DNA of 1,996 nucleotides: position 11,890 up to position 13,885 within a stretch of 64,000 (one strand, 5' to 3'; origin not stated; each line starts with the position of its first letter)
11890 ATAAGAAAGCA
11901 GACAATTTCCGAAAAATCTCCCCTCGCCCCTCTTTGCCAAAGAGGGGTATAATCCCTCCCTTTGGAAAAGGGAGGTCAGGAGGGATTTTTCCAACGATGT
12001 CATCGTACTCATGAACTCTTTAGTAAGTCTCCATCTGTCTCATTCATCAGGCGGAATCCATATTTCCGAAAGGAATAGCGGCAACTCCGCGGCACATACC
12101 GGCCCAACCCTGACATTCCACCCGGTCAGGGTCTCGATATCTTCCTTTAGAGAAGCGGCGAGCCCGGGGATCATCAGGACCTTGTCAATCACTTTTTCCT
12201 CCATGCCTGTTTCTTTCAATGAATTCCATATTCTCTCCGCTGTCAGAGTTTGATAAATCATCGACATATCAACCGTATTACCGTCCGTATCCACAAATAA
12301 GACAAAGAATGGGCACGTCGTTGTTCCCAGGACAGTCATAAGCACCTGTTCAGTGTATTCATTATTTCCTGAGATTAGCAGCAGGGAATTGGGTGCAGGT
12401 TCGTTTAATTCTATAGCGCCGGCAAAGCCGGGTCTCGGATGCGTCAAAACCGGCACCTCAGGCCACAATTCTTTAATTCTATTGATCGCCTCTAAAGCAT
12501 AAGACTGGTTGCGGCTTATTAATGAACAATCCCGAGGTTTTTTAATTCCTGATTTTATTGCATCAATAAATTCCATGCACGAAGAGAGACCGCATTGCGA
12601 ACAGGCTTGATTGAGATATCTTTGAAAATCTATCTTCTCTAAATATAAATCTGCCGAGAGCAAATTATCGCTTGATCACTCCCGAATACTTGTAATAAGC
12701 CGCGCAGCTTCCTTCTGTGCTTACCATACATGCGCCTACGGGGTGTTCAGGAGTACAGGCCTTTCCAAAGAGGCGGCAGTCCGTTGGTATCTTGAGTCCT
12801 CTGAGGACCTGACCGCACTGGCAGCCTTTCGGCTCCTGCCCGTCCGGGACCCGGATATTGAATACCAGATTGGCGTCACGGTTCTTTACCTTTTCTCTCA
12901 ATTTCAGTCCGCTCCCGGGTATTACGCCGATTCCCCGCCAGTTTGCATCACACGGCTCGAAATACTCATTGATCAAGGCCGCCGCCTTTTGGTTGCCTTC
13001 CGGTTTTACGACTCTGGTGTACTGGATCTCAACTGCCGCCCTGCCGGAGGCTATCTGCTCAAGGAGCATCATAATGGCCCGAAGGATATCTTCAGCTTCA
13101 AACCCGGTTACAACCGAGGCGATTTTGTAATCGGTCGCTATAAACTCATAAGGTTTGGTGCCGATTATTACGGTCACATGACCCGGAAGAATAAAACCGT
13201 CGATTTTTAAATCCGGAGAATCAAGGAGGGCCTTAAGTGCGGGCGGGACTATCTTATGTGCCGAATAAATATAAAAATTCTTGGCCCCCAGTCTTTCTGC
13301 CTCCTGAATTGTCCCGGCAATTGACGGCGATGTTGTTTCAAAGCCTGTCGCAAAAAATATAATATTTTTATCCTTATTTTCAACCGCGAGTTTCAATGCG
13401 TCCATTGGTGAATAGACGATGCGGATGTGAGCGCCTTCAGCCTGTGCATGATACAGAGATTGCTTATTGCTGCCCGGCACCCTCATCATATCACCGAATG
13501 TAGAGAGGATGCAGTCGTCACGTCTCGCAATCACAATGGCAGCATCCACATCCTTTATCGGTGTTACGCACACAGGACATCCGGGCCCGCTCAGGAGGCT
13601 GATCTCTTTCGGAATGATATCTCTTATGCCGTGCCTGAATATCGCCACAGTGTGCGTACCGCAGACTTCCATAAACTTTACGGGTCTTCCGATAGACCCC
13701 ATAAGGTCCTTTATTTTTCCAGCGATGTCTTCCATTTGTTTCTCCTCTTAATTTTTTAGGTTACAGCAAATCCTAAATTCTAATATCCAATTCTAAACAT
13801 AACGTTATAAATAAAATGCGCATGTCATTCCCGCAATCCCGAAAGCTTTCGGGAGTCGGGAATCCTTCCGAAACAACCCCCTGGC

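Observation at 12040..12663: Mini corrinoid-Fe-S-protein-like gene translationally coupled to hypD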

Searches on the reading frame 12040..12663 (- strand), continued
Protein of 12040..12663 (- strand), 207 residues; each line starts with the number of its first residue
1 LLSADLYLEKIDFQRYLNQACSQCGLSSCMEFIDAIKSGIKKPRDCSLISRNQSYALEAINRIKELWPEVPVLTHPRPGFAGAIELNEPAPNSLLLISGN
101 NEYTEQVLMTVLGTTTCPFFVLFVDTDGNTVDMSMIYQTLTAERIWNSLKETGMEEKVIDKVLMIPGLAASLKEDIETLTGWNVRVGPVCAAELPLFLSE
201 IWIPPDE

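Call 45: find_encoding_contigs(protein=P0373, flank=6000, max_places=1)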
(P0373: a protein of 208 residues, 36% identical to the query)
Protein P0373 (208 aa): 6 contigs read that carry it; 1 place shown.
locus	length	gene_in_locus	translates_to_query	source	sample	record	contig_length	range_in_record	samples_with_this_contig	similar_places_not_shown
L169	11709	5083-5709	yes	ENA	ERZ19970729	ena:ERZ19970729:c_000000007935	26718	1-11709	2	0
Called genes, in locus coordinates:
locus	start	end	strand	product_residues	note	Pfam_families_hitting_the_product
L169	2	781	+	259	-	?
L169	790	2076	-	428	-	PF01979:Amidohydro_1, PF07969:Amidohydro_3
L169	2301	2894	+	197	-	PF00009:GTP_EFTU (faint), PF02492:cobW, PF03205:MobB (faint), PF03308:MeaB (faint), PF02421:FeoB_N (faint)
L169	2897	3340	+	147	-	-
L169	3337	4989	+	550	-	PF17651:Raco_middle, PF14574:RACo_C_ter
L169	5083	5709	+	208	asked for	PF04060:FeS, PF03599:CdhD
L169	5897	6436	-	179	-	-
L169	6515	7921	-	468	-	PF12176:MtaB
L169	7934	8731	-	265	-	PF02607:B12-binding_2, PF02310:B12-binding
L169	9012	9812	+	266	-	PF23023:Anti-Pycsar_Apyc1 (faint), PF12706:Lactamase_B_2, PF13483:Lactamase_B_3 (weak)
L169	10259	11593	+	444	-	PF01909:NTP_transf_2, PF09249:tRNA_NucTransf2, PF21133:CAA_C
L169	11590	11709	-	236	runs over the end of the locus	-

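Call 48: find_encoding_contigs(protein=P0004, flank=1000, max_places=2)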
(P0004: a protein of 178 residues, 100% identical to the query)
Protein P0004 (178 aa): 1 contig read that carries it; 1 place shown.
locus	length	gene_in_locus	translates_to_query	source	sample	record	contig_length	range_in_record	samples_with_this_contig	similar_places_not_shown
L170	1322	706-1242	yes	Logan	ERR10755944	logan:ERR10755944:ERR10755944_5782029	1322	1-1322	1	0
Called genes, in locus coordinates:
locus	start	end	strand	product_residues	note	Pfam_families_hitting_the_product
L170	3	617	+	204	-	?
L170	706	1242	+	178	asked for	PF03599:CdhD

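Call 50: list_cluster_members(proteins=[P0004, P0043, P0372])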
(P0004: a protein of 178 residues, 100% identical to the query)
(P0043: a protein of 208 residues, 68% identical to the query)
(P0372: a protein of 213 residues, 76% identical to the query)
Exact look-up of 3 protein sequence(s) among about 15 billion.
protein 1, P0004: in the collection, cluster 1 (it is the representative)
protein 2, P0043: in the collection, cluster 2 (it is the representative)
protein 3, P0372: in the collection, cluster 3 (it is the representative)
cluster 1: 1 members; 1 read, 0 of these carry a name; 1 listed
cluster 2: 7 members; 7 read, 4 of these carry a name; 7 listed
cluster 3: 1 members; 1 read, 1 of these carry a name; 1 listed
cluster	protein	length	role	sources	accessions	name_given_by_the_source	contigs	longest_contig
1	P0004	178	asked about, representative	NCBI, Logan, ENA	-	-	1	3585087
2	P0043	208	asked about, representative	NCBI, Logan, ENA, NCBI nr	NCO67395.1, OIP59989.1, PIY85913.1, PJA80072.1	MAG: hypothetical protein COY75_10850 [Nitrospirae bacterium ... | hypothetical protein [Nitrospirota bacterium]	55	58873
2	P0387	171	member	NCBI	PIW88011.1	MAG: hypothetical protein COZ94_02075, partial [Nitrospirae bacterium ...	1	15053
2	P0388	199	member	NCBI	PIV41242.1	MAG: hypothetical protein COS27_10250, partial [Nitrospirae bacterium ...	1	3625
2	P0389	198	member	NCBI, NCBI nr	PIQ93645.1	MAG: hypothetical protein COV68_08825 [Nitrospirae bacterium ...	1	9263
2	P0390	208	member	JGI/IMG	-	-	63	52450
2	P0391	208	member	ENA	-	-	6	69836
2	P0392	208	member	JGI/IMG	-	-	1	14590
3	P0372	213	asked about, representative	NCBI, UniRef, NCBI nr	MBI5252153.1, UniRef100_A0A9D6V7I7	MAG: hypothetical protein HY912_21875 [Desulfomonile tiedjei] | 4Fe-4S domain-containing protein n=1 Tax=Desulfomonile tiedjei TaxID=2358 ... | hypothetical protein [Desulfomonile tiedjei]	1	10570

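Call 54: search_protein_families(library=pfam, proteins=[L009:9118-9993:+, L029:5383-7110:+, L038:12883-14271:+, L046:14038-14832:+, L029:4199-4531:+, L029:2184-3863:-, L064:9190-9963:+, L065:8862-9707:+, L041:11148-12365:+, L022:16258-16623:+], max_evalue=0.00001)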
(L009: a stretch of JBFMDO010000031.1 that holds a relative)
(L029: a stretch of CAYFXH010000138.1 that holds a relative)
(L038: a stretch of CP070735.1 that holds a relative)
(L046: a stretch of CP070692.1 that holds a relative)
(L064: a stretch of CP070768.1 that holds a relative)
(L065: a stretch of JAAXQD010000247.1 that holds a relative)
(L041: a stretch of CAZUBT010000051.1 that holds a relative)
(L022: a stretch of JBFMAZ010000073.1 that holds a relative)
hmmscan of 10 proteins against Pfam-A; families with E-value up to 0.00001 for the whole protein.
L009:9118-9993:+ (291 aa): 2 families
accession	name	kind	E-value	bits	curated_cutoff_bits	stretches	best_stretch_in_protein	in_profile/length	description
PF01634.23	HisG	-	3.9e-46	157.3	25.5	1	51-211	1-157/158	ATP phosphoribosyltransferase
PF08029.16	HisG_C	-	1.8e-24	86.1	23.5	1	216-288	1-73/73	HisG, C-terminal domain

L029:5383-7110:+ (575 aa): 1 family
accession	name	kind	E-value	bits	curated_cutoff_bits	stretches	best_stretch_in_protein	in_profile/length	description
PF05960.17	DUF885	-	1.3e-51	177.3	32.4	1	47-534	14-527/532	Bacterial protein of unknown function (DUF885)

L038:12883-14271:+ (462 aa): 0 families

L046:14038-14832:+ (264 aa): 5 families
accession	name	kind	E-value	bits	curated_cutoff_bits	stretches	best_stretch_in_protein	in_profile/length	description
PF13649.12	Methyltransf_25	-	9.7e-18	65.1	27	1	55-152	1-97/97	Methyltransferase domain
PF08241.18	Methyltransf_11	-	1e-12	49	21.2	1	56-155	1-94/95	Methyltransferase domain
PF13847.12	Methyltransf_31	-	3.4e-12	46.7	27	1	51-164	3-114/145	Methyltransferase domain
PF01209.24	Ubie_methyltran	-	1.3e-11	44.8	20.1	1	49-155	45-150/233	ubiE/COQ5 methyltransferase family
PF13489.12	Methyltransf_23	-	8.8e-11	42.2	27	1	49-232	20-160/164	Methyltransferase domain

L029:4199-4531:+ (110 aa): 1 family
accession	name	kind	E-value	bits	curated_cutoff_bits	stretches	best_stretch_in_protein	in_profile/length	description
PF07238.19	PilZ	-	7.7e-11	42.7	22.5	1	4-104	2-100/102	PilZ domain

L029:2184-3863:- (559 aa): 5 families
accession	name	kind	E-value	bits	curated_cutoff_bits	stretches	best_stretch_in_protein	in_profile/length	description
PF07992.20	Pyr_redox_2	-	7e-65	219.8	26.1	1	5-295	2-278/291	Pyridine nucleotide-disulphide oxidoreductase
PF00581.25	Rhodanese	-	4.3e-15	56.4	22.2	1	459-550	1-100/102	Rhodanese-like domain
PF02852.28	Pyr_redox_dim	-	4e-14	53.2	25.3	1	334-436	4-105/110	Pyridine nucleotide-disulphide oxidoreductase, dimerisation domain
PF00070.33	Pyr_redox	-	3.1e-13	50.5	22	1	155-222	1-68/82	Pyridine nucleotide-disulphide oxidoreductase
PF13738.12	Pyr_redox_3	-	9.2e-09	35.4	30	0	150-285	161-305/305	Pyridine nucleotide-disulphide oxidoreductase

L064:9190-9963:+ (257 aa): 1 family
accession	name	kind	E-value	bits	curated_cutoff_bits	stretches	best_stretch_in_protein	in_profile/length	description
PF02146.23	SIR2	-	2.4e-44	151.9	24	1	32-204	1-180/180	Sir2 family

L065:8862-9707:+ (281 aa): 1 family
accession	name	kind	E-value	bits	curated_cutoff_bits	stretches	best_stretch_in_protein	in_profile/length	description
PF12706.13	Lactamase_B_2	-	9.9e-13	48.6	27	1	41-240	3-199/200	Beta-lactamase superfamily domain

L041:11148-12365:+ (405 aa): 4 families
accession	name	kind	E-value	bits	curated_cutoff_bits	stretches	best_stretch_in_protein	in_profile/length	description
PF00483.29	NTP_transferase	-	8.2e-59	199.6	21.2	1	10-273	2-243/245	Nucleotidyl transferase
PF24894.1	Hexapep_GlmU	-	3.7e-29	101.3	23.3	1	296-397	1-104/104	GlmU-like, C-terminal hexapeptide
PF25084.1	LbH_EIF2B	-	2.5e-09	37.5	54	1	307-377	17-88/105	EIF2B subunit epsilon LbH domain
PF25247.1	LbH_GLGC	-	8.6e-06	26.2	27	0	307-347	11-51/135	GLGC left-handed parallel beta-helix domain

L022:16258-16623:+ (121 aa): 1 family
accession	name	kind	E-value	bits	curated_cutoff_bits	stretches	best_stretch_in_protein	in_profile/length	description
PF00072.30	Response_reg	-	5.1e-28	97.9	30.2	1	9-116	1-110/111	Response regulator receiver domain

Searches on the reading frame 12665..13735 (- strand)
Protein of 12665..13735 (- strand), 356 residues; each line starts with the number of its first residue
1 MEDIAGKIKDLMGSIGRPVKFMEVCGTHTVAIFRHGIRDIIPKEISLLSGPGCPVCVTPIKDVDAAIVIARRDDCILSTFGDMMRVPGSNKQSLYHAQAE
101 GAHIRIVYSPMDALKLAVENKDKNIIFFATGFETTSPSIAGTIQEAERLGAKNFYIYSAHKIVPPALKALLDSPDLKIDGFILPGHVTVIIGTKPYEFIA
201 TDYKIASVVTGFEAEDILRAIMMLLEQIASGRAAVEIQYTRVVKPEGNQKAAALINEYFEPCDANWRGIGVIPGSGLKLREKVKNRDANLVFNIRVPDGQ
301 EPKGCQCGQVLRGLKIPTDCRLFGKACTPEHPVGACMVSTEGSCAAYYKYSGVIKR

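Call 3: search_protein_families(library=pfam, proteins=[window:12665-13735:-], max_evalue=1)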
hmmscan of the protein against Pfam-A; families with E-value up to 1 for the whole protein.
window:12665-13735:- (356 aa): 2 families
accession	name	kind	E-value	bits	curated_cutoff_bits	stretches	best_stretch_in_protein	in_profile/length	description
PF01924.21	HypD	-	3.2e-152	507.1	25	1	3-350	5-350/351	Hydrogenase formation hypA family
PF15921.10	CCDC158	-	0.25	9.6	27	1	91-127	530-566/1112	Coiled-coil domain-containing protein 158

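Call 29: find_related_loci(query=window:12665-13735:-, collection=metagenome_contigs, flank=6000)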
Query window:12665-13735:- (356 aa) in metagenome_contigs; peptide patterns used: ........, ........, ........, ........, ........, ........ (x = any residue, [..] = any of these).
600 stretches matched a pattern (row limit reached: there are more); 512 encode a relative of the query (tblastn E <= 1e-3); the best 80 are kept; 80 distinct loci.
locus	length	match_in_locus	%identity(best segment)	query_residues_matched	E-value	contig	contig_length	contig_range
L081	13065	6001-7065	84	1-355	0e+0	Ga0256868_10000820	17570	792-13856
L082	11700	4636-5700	82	1-355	0e+0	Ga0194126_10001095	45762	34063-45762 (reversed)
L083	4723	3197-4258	80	1-355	0e+0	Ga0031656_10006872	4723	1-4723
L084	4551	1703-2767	81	1-356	0e+0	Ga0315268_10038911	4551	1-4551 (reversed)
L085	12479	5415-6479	82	1-356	0e+0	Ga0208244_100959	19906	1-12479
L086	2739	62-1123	81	1-355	0e+0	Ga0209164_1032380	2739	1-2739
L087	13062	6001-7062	80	1-355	0e+0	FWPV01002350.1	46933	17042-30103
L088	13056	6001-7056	80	1-353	0e+0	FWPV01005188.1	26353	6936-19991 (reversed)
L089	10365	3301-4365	77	1-355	0e+0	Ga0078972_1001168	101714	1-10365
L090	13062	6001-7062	74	2-356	0e+0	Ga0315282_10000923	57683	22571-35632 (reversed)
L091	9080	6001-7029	77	7-350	0e+0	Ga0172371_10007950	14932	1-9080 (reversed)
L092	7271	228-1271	75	2-350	6e-180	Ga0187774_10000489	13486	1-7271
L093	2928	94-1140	75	3-352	0e+0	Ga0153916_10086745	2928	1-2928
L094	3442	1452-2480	73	7-350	0e+0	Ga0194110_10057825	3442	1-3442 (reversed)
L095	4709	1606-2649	72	2-350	5e-179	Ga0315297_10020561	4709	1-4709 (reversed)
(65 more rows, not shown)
